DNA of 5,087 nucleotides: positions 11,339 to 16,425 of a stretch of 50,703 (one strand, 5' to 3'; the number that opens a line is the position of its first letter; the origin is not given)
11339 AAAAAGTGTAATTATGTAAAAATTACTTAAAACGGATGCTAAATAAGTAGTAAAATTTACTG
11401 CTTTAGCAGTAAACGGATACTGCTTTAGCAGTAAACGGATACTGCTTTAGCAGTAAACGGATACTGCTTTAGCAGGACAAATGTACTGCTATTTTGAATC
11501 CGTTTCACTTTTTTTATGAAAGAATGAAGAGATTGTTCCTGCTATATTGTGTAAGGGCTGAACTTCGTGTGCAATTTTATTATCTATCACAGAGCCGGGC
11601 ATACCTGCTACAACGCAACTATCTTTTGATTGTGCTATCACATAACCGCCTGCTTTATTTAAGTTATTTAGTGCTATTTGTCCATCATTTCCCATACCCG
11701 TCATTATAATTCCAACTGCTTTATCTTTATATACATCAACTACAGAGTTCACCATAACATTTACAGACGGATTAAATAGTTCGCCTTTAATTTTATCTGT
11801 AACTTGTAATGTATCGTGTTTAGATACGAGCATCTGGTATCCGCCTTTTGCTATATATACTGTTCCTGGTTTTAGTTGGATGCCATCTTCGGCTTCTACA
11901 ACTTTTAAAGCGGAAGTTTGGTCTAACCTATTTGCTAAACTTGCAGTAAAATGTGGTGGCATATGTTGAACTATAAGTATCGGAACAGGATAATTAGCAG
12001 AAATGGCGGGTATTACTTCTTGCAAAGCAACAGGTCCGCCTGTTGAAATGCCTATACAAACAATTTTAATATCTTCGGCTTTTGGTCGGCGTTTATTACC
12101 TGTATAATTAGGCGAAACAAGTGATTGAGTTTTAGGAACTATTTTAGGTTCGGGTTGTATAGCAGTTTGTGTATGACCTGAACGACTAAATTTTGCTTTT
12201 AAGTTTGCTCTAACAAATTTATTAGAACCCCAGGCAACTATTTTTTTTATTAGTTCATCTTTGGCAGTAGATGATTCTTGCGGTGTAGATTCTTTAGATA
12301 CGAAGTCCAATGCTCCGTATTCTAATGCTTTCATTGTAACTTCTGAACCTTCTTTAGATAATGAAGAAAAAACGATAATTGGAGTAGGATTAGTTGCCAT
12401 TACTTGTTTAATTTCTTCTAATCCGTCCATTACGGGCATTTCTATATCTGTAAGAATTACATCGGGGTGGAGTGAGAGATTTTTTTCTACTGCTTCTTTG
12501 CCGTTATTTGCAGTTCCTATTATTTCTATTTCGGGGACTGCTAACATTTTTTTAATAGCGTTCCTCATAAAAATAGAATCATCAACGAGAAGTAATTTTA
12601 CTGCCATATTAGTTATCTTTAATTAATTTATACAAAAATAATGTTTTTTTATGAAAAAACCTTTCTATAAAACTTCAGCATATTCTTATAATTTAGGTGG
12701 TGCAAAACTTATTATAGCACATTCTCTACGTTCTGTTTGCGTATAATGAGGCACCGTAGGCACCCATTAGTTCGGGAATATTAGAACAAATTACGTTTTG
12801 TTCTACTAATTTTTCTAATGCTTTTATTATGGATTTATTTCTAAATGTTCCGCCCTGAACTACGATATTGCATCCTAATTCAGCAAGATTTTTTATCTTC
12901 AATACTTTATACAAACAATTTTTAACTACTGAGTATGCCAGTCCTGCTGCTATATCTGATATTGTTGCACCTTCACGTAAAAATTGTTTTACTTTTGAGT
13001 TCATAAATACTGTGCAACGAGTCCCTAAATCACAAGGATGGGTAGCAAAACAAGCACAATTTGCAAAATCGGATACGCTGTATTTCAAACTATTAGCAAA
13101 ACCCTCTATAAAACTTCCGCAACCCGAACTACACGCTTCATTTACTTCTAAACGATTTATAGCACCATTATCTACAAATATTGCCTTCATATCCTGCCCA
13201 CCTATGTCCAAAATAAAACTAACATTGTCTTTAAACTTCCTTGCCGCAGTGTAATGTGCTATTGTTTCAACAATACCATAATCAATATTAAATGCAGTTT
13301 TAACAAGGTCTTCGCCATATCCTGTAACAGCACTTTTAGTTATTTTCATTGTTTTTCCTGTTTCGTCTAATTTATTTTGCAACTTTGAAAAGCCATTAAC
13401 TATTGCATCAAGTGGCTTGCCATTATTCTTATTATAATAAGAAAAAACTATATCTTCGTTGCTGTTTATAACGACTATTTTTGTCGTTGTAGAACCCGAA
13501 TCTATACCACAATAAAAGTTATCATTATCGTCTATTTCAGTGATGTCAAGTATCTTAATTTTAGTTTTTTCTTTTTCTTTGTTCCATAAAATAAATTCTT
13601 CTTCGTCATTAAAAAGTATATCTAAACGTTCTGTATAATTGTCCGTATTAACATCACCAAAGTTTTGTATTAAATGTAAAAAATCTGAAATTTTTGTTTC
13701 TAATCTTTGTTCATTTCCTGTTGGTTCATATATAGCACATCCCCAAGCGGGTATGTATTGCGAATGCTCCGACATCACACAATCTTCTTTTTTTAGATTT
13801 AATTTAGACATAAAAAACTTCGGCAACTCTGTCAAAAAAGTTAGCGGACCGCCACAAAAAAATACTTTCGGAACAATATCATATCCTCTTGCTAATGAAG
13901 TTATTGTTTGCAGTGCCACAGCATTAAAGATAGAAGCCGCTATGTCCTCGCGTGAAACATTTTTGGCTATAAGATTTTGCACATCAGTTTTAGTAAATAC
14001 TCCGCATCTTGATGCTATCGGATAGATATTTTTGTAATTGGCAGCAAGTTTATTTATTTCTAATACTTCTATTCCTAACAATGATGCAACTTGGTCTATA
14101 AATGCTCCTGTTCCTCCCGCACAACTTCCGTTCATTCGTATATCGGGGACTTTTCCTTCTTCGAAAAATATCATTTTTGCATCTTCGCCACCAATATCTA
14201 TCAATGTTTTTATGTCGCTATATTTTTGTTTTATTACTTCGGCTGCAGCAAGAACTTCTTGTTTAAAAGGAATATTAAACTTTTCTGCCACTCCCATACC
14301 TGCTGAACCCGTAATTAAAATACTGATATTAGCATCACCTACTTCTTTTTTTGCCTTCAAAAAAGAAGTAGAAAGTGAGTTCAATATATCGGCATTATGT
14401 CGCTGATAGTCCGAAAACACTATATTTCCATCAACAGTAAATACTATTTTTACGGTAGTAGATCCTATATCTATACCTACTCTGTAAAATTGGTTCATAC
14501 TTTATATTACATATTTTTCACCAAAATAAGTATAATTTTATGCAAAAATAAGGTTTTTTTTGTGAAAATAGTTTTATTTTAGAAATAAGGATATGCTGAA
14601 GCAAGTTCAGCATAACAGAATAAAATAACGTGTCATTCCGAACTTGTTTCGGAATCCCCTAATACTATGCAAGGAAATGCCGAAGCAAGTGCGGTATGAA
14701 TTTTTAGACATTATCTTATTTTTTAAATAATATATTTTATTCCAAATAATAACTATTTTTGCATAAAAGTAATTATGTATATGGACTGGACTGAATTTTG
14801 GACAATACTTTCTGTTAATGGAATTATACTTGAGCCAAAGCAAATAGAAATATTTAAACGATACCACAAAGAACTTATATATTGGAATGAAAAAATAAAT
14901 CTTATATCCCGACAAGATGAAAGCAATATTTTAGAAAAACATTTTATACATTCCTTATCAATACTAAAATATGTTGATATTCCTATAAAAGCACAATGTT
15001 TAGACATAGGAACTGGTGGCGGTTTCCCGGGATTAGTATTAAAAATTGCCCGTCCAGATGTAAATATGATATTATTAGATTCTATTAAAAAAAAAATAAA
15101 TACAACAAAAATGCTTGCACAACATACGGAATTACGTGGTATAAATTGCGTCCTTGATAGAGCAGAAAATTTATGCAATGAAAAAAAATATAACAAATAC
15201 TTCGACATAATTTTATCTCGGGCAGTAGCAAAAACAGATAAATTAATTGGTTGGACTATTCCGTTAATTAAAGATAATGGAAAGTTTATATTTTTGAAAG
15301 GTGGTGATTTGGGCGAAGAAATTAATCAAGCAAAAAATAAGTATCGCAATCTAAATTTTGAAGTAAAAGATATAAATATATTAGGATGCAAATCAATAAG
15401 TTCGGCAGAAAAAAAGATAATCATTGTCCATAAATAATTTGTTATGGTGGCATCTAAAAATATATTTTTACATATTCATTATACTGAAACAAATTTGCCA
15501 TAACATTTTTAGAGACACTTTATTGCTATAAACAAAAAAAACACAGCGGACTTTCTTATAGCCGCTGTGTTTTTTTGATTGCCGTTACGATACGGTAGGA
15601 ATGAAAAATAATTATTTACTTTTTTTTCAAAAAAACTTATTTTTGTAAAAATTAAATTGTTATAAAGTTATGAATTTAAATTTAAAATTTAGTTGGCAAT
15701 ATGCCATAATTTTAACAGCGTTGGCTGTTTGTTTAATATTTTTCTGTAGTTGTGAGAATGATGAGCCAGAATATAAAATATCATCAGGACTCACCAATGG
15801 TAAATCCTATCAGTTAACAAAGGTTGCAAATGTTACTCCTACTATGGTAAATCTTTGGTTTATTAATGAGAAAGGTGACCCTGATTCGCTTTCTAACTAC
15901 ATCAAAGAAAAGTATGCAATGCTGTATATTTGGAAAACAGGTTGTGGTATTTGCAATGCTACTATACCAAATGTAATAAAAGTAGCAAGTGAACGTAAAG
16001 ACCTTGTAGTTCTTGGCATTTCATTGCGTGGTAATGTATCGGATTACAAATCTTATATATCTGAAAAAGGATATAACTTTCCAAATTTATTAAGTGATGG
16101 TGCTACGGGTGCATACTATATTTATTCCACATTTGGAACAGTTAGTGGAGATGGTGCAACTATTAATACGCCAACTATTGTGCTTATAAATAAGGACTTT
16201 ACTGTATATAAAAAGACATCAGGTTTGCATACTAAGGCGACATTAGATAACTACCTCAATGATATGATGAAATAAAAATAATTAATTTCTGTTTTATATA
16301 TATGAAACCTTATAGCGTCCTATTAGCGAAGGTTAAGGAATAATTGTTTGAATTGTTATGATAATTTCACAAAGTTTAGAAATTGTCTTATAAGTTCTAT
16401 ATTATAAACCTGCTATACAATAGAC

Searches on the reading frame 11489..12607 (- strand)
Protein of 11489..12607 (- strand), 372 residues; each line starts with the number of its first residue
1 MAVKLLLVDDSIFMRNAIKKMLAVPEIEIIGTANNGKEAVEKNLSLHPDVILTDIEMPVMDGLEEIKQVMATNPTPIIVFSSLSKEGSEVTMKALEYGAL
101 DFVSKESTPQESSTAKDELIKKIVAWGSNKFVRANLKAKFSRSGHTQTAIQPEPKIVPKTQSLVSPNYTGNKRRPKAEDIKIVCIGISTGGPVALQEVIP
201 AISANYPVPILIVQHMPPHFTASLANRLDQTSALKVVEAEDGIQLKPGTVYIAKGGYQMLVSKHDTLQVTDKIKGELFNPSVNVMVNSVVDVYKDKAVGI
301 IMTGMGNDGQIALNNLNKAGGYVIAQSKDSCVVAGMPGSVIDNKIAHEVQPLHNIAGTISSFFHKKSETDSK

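Call 9: search_protein_families(library=pfam, proteins=[window:11489-12607:-], max_evalue=0.001)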
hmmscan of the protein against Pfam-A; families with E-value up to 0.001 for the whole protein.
window:11489-12607:- (372 aa): 2 families
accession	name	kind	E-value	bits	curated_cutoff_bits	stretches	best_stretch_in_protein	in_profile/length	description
PF01339.22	CheB_methylest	-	2.2e-60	203.8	24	1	183-359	1-174/174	CheB methylesterase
PF00072.30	Response_reg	-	1.7e-21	76.9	30.2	1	6-111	2-105/111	Response regulator receiver domain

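Call 30: find_homologous_proteins(query=window:11489-12607:-, max_evalue=1e-20)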
Query window:11489-12607:- (372 aa): 6568 proteins with E <= 1e-20 among 8000 candidates; the best 120 are listed.
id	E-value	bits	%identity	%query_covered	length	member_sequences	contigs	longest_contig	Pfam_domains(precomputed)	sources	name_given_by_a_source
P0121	4.6e-238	807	100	100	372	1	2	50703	PF01339.23,PF00072.31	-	-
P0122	6.7e-211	718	91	98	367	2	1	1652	PF01339.23,PF00072.31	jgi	-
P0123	2.0e-208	710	89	99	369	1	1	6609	PF01339.23,PF00072.31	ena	-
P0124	3.2e-180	617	78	98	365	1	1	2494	PF01339.23,PF00072.31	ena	-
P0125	2.2e-177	607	77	98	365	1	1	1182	PF01339.23,PF00072.31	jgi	-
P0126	4.3e-175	600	75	98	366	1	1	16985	PF01339.23,PF00072.31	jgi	jgi:two-component system chemotaxis response regulator CheB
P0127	2.4e-174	598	75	98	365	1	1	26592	PF01339.23,PF00072.31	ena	-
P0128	1.1e-173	595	77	98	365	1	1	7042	PF01339.23,PF00072.31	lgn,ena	-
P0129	1.8e-145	503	61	98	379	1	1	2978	PF01339.23,PF00072.31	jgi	jgi:two-component system chemotaxis response regulator CheB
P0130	3.6e-144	498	63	97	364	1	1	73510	PF01339.23,PF00072.31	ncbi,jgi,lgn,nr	ncbi:MAG: chemotaxis response regulator protein-glutamate methylesterase [Ignavibacteria bacterium]|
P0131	1.4e-140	486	63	97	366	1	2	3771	PF01339.23,PF00072.31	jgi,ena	-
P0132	1.2e-139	483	64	97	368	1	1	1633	PF01339.23,PF00072.31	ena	-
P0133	1.0e-138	480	61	97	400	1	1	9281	PF01339.23,PF00072.31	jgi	-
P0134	8.8e-136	471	60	97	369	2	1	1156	PF01339.23,PF00072.31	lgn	-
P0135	2.3e-133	463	60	97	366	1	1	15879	PF01339.23,PF00072.31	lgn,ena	-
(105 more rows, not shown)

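Call 33: find_encoding_contigs(protein=P0127, flank=10000, max_places=2)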
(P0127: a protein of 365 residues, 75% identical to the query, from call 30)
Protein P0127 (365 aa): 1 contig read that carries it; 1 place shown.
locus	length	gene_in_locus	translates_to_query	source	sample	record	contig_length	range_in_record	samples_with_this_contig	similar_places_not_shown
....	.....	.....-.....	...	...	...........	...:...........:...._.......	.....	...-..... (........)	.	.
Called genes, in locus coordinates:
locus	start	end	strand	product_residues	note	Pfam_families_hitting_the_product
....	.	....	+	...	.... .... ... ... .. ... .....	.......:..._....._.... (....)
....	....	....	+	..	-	-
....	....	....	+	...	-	-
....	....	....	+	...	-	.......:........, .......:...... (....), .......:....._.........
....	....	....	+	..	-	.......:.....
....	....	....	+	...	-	-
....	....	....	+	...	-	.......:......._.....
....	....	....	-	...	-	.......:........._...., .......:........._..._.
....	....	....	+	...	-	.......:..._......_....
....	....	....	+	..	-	-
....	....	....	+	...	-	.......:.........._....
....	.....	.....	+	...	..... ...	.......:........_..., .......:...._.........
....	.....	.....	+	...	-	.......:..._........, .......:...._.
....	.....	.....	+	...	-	-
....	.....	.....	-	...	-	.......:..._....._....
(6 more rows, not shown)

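Call 34: find_encoding_contigs(protein=P0130, flank=10000, max_places=2)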
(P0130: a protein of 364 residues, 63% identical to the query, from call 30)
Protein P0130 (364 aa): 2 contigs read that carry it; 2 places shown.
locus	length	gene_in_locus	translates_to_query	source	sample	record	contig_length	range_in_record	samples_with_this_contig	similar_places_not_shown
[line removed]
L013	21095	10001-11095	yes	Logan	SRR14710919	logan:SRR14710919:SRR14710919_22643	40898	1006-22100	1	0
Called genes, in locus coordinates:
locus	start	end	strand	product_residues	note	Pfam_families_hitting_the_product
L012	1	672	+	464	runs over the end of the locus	PF00072:Response_reg, PF00158:Sigma54_activat, PF01078:Mg_chelatase (faint), PF14532:Sigma54_activ_2, PF07728:AAA_5 (faint), PF25601:AAA_lid_14, PF02954:HTH_8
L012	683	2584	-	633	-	PF14849:YidC_periplas, PF02096:60KD_IMP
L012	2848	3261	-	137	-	PF00825:Ribonuclease_P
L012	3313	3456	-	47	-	PF00468:Ribosomal_L34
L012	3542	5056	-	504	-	PF12801:Fer4_5, PF12801:Fer4_5, PF12838:Fer4_7, PF13187:Fer4_9 (weak), PF00037:Fer4 (weak), PF12797:Fer4_2 (weak), PF12837:Fer4_6 (weak), PF14697:Fer4_21 (weak), +4 more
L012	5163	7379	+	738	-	PF02518:HATPase_c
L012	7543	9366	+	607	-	PF00309:Sigma54_AID, PF04963:Sigma54_CBD, PF04552:Sigma54_DBD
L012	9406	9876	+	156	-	PF04093:MreD (weak)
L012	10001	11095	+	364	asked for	PF00072:Response_reg, PF01339:CheB_methylest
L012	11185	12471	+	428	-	-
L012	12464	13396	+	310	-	PF16119:DUF4835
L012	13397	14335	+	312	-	PF03734:YkuD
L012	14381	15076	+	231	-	-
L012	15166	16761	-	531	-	-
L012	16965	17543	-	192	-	PF04028:DUF374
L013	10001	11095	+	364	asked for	PF00072:Response_reg, PF01339:CheB_methylest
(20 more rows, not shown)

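Call 71: find_encoding_contigs(protein=P0123, flank=6000, max_places=1)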
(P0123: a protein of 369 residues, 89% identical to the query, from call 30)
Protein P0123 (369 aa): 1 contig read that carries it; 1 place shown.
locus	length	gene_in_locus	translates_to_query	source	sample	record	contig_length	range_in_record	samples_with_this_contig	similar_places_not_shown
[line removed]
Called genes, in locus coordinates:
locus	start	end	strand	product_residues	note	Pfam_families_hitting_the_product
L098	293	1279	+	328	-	PF01073:3Beta_HSD, PF01370:Epimerase, PF02719:Polysacc_synt_2, PF04321:RmlD_sub_bind, PF05368:NmrA, PF13460:NAD_binding_10, PF16363:GDP_Man_Dehyd, PF07993:NAD_binding_4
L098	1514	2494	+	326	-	PF00493:MCM (faint), PF20030:bpMoxR, PF00004:AAA (weak), PF07726:AAA_3, PF07728:AAA_5, PF17863:AAA_lid_2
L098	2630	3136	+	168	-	PF01250:Ribosomal_S6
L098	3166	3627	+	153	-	PF01281:Ribosomal_L9_N, PF03948:Ribosomal_L9_C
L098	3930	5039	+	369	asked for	PF00072:Response_reg, PF01339:CheB_methylest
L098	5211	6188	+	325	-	PF00535:Glycos_transf_2, PF10111:Glyco_tranf_2_2, PF13641:Glyco_tranf_2_3 (weak)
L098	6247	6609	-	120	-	?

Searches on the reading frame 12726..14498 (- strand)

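Call 9: search_protein_families(library=pfam, proteins=[window:12726-14498:-], max_evalue=0.001)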
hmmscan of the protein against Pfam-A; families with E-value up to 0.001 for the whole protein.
window:12726-14498:- (590 aa): 4 families
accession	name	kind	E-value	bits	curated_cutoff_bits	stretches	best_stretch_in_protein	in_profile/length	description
PF01869.26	BcrAD_BadFG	-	1.6e-68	231.6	31.5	2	331-587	2-271/271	BadF/BadG/BcrA/BcrD ATPase family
PF14450.12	FtsA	-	1.3e-06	29.2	31.8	0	7-33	1-27/127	Cell division protein FtsA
PF01548.23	DEDD_Tnp_IS110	-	1.3e-05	25.5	29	0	330-406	1-70/155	Transposase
PF00370.27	FGGY_N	-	0.00083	19.5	28.8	0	329-358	2-31/245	FGGY family of carbohydrate kinases, N-terminal domain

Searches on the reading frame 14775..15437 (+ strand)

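Call 9: search_protein_families(library=pfam, proteins=[window:14775-15437:+], max_evalue=0.001)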
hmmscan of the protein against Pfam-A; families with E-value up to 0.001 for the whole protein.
window:14775-15437:+ (220 aa): 2 families
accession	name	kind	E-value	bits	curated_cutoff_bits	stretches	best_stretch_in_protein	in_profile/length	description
PF02527.21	GidB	-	5.5e-46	156.7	27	1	23-203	1-176/184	rRNA small subunit methyltransferase G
PF13847.12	Methyltransf_31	-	4e-09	36.7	27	1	74-172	6-108/145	Methyltransferase domain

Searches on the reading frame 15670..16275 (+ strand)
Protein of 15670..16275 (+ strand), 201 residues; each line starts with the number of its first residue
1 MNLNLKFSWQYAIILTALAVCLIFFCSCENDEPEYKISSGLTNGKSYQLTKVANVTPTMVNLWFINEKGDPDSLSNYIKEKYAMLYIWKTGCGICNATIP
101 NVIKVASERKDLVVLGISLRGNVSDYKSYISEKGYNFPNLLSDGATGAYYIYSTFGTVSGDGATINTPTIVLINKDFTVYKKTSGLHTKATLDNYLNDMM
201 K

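Call 9: search_protein_families(library=pfam, proteins=[window:15670-16275:+], max_evalue=0.001)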
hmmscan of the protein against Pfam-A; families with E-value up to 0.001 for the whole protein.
window:15670-16275:+ (201 aa): 3 families
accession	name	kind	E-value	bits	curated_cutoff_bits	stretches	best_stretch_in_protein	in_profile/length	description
PF00578.27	AhpC-TSA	-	1.6e-08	34.9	26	1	66-179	12-121/124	AhpC/TSA family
PF08534.16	Redoxin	-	2.3e-06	27.9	26.6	1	66-186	15-135/148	Redoxin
PF13905.12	Thioredoxin_8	-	6.5e-05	23.6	27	1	81-176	2-91/94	Thioredoxin-like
